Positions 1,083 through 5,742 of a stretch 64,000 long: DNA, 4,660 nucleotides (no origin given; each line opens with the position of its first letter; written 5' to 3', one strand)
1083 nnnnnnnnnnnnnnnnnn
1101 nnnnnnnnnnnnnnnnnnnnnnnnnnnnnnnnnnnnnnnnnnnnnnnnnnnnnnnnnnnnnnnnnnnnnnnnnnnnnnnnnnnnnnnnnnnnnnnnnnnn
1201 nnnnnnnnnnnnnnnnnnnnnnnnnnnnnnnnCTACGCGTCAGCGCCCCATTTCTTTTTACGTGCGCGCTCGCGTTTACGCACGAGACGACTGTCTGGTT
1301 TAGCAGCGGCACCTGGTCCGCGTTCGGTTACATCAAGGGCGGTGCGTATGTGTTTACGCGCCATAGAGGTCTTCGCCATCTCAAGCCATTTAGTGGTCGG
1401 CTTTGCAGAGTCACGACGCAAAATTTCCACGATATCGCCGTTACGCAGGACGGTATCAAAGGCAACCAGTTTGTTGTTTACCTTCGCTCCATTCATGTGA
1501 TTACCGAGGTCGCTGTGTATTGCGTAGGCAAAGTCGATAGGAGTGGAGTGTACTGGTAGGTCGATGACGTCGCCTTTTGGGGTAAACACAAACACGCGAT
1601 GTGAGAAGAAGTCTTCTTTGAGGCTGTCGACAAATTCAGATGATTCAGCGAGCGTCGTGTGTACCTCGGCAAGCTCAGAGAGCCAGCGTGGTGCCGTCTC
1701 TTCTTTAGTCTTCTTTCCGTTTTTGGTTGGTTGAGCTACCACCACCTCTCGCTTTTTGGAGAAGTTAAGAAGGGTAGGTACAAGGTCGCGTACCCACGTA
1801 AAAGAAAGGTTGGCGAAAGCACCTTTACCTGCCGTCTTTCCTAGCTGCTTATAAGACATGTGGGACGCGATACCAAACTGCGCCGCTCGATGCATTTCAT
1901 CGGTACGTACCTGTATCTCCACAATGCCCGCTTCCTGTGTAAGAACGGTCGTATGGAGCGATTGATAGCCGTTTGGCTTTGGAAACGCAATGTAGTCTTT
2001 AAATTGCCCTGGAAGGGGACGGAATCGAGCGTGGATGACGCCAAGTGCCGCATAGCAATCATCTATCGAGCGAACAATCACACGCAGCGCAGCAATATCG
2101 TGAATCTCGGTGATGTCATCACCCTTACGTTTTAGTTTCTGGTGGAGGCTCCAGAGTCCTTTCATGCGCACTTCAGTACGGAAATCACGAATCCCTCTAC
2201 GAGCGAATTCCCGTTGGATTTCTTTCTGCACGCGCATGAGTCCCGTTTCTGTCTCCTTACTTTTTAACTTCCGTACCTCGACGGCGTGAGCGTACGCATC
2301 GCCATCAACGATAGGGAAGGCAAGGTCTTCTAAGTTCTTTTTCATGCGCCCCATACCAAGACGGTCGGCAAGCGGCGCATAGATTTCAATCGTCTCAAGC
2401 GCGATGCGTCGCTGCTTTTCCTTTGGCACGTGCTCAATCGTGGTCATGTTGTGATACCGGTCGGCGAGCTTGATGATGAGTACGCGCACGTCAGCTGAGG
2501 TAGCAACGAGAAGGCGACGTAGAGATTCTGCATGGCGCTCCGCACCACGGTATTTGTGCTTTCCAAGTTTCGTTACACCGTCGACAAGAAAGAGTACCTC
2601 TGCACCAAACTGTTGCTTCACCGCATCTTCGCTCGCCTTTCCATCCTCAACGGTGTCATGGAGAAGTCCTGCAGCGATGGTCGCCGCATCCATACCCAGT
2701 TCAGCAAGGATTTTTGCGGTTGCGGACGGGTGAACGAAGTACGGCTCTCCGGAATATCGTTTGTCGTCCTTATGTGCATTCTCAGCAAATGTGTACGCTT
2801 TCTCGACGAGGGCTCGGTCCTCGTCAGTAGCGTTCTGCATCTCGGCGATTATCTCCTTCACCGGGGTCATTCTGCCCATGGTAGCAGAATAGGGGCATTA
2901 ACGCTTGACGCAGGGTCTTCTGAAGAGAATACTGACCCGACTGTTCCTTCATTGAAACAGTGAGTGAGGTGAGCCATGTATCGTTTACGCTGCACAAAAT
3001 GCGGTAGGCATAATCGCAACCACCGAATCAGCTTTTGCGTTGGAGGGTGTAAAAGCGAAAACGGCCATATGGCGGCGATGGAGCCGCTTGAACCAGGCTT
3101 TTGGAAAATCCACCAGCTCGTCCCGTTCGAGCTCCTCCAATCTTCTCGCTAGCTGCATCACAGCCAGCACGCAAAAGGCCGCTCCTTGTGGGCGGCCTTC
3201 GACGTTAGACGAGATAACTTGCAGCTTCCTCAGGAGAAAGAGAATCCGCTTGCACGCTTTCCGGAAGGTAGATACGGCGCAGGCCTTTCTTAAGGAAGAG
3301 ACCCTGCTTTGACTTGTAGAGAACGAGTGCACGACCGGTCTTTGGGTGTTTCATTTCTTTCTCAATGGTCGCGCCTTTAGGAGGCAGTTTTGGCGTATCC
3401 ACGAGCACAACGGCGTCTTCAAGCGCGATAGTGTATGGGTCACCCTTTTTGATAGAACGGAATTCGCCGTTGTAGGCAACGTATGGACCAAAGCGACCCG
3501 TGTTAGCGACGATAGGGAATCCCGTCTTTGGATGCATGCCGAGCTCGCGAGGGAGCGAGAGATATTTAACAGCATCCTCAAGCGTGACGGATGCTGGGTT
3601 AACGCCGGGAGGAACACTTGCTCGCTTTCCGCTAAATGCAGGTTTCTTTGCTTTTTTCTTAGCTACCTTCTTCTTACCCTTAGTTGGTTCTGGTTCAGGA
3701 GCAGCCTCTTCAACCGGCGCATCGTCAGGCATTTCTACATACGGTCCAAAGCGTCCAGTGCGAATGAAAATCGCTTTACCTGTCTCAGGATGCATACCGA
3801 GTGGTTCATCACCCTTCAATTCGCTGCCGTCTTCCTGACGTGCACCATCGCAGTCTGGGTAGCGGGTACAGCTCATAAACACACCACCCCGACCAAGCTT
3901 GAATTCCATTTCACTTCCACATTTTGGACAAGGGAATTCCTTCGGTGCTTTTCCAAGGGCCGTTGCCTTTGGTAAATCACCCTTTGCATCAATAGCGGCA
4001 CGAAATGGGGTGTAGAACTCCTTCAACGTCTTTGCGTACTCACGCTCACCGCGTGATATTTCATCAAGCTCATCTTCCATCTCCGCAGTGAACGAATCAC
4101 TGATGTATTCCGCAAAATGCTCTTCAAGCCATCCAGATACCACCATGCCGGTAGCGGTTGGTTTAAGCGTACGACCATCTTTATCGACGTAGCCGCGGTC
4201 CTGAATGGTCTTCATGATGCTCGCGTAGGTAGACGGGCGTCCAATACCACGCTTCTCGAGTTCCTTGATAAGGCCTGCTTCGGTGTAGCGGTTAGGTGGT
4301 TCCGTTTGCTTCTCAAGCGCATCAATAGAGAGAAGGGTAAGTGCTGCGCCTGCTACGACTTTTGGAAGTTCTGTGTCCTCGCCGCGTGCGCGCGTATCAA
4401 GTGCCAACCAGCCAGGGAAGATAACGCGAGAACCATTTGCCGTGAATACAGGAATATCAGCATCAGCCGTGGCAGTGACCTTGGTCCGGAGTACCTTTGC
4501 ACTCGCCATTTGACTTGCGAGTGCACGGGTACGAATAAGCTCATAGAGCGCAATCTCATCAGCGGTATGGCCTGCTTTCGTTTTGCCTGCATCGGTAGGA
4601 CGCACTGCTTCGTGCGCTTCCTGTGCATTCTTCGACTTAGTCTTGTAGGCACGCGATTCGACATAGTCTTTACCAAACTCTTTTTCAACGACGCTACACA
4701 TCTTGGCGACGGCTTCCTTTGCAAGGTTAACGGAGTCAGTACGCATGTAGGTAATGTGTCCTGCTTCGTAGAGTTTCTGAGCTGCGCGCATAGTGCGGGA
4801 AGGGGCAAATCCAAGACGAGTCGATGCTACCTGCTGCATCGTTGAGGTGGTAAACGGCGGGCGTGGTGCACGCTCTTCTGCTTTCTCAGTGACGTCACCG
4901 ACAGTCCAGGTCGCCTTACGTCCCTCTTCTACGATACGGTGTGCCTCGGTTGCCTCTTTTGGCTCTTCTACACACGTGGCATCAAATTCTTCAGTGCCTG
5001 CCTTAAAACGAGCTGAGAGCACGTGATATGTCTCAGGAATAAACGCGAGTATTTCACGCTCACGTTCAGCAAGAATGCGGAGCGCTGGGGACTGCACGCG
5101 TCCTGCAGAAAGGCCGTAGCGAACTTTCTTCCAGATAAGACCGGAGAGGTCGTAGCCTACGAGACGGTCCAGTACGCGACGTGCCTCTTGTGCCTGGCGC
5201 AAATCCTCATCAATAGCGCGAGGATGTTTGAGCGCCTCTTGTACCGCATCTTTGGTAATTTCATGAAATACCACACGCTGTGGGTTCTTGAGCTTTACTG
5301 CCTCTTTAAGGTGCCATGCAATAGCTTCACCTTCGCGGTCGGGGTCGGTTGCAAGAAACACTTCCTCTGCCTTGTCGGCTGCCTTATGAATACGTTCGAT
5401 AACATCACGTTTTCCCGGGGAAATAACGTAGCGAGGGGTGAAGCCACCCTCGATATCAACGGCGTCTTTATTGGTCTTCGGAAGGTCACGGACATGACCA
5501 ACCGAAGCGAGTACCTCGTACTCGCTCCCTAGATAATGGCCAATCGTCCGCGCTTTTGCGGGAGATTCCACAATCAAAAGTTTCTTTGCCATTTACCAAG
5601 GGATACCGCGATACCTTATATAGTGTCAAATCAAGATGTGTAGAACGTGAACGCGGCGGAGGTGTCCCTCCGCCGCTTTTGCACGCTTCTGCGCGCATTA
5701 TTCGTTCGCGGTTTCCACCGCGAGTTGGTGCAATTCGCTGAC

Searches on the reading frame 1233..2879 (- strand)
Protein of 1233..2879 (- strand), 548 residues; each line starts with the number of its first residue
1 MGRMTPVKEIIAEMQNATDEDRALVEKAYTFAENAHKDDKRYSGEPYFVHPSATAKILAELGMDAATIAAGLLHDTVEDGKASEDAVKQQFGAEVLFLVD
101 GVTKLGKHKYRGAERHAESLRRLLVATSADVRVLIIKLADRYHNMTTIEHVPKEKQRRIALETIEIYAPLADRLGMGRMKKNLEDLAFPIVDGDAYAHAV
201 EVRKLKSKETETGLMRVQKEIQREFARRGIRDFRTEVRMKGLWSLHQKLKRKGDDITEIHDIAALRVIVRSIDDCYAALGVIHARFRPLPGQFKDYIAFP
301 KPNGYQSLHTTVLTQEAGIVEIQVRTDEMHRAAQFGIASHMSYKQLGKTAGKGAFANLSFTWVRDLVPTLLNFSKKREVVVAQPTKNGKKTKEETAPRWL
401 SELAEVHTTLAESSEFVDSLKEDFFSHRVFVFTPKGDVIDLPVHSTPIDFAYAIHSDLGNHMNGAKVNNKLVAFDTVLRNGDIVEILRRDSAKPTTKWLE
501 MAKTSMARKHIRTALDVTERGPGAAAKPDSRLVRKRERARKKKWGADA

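Call 22: search_protein_families(library=pfam, proteins=[window:1233-2879:-], max_evalue=0.00001)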
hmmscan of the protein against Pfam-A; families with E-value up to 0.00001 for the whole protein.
window:1233-2879:- (548 aa): 4 families
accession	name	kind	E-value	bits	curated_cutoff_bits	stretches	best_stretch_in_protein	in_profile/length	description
PF13328.12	HD_4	-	8.6e-46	156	27.2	1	28-176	1-155/156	HD domain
PF04607.23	RelA_SpoT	-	4.1e-38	130.6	27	1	238-345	2-110/113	Region found in RelA / SpoT proteins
PF02824.27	TGS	-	9.6e-23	80.4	22.2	1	429-487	1-59/60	TGS domain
PF01966.28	HD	-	3.1e-10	40.8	22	1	47-145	1-116/116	HD domain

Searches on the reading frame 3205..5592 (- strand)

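Call 22: search_protein_families(library=pfam, proteins=[window:3205-5592:-], max_evalue=0.00001)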
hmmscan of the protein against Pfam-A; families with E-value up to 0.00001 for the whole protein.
window:3205-5592:- (795 aa): 4 families
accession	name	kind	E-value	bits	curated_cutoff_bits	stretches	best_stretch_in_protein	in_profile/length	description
PF01131.25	Topoisom_bac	-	1.9e-115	386.6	35.1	1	127-523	2-410/411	DNA topoisomerase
PF13368.11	Toprim_C_rpt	-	6.4e-31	106.5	22.3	2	687-739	1-54/57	Topoisomerase C-terminal repeat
PF01751.28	Toprim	-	9.5e-24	83.8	23.1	1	5-112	2-96/96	Toprim domain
PF01396.24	Zn_ribbon_Top1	-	8.4e-11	41.9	32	1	555-586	4-35/39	Topoisomerase DNA binding C4 zinc finger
